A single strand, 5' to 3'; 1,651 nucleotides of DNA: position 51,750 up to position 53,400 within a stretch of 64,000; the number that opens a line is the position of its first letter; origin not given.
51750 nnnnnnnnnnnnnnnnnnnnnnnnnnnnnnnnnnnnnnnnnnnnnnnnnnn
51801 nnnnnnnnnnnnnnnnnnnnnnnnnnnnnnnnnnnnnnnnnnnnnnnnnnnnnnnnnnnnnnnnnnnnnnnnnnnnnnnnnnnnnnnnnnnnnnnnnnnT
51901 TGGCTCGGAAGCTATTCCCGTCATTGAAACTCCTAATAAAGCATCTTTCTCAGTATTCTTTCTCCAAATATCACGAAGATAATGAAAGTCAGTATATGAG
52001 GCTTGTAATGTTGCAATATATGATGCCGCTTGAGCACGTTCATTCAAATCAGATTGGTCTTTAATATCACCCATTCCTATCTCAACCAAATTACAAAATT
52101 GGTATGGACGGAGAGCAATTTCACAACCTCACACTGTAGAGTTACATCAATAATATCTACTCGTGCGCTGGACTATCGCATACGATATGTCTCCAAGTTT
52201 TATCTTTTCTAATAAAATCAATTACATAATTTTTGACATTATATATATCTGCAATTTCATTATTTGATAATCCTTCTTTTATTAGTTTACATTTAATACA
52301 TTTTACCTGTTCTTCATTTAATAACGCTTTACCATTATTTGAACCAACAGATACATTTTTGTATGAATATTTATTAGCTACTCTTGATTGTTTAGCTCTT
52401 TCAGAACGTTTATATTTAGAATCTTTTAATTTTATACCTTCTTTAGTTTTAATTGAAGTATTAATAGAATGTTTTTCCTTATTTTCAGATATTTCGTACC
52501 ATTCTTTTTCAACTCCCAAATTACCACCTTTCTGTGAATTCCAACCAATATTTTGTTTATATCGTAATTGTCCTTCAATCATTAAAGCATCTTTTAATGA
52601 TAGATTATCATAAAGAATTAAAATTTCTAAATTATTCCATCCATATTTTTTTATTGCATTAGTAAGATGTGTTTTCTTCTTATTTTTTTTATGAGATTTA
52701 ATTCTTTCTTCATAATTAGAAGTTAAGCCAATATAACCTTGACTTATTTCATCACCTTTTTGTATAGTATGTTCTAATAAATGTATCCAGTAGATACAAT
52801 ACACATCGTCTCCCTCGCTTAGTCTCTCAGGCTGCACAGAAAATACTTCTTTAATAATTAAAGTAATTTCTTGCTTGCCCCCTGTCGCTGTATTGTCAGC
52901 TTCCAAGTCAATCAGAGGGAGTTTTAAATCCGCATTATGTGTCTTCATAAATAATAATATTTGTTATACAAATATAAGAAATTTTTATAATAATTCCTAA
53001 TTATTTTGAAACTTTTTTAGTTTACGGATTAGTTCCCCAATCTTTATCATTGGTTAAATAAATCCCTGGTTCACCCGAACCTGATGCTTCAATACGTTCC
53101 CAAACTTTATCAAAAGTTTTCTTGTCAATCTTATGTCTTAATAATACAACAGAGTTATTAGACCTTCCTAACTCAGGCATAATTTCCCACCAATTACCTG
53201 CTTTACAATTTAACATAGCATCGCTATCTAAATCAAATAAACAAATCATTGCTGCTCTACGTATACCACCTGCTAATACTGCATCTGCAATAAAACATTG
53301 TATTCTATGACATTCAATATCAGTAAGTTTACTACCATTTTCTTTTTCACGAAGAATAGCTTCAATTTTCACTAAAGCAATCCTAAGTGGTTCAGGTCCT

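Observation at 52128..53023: Group I intron mapped to the nucleotide; the radical-cysteine codon of the RNR is assembled by splicing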

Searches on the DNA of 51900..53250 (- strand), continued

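Call 26: search_rna_families(sources=[L097, L066, L075, L079, L082, L083, L085, L087, L088, L073, L070, L071], threshold=evalue, max_evalue=1, show_alignments=3)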
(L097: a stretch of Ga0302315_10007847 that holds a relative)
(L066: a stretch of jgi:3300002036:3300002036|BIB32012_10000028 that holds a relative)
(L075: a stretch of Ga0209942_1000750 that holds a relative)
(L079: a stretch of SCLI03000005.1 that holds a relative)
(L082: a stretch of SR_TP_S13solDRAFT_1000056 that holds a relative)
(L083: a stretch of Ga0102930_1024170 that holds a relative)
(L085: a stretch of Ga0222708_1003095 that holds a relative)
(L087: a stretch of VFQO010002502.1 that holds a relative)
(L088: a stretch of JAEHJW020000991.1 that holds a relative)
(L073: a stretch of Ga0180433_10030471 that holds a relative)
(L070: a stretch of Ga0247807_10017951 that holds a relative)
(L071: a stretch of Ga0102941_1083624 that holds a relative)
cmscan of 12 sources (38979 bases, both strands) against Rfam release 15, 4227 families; matches with E-value up to 1: 3.
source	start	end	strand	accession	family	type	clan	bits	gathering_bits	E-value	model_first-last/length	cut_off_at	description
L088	931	1216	+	RF00028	Intron_gpI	Intron;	-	76.2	50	8.5e-18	1-253/253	no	Group I catalytic intron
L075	48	244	+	RF00028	Intron_gpI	Intron;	-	39.6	50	7.8e-07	50-157/253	no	Group I catalytic intron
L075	946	976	+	RF00028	Intron_gpI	Intron;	-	22.5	50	0.1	221-251/253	no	Group I catalytic intron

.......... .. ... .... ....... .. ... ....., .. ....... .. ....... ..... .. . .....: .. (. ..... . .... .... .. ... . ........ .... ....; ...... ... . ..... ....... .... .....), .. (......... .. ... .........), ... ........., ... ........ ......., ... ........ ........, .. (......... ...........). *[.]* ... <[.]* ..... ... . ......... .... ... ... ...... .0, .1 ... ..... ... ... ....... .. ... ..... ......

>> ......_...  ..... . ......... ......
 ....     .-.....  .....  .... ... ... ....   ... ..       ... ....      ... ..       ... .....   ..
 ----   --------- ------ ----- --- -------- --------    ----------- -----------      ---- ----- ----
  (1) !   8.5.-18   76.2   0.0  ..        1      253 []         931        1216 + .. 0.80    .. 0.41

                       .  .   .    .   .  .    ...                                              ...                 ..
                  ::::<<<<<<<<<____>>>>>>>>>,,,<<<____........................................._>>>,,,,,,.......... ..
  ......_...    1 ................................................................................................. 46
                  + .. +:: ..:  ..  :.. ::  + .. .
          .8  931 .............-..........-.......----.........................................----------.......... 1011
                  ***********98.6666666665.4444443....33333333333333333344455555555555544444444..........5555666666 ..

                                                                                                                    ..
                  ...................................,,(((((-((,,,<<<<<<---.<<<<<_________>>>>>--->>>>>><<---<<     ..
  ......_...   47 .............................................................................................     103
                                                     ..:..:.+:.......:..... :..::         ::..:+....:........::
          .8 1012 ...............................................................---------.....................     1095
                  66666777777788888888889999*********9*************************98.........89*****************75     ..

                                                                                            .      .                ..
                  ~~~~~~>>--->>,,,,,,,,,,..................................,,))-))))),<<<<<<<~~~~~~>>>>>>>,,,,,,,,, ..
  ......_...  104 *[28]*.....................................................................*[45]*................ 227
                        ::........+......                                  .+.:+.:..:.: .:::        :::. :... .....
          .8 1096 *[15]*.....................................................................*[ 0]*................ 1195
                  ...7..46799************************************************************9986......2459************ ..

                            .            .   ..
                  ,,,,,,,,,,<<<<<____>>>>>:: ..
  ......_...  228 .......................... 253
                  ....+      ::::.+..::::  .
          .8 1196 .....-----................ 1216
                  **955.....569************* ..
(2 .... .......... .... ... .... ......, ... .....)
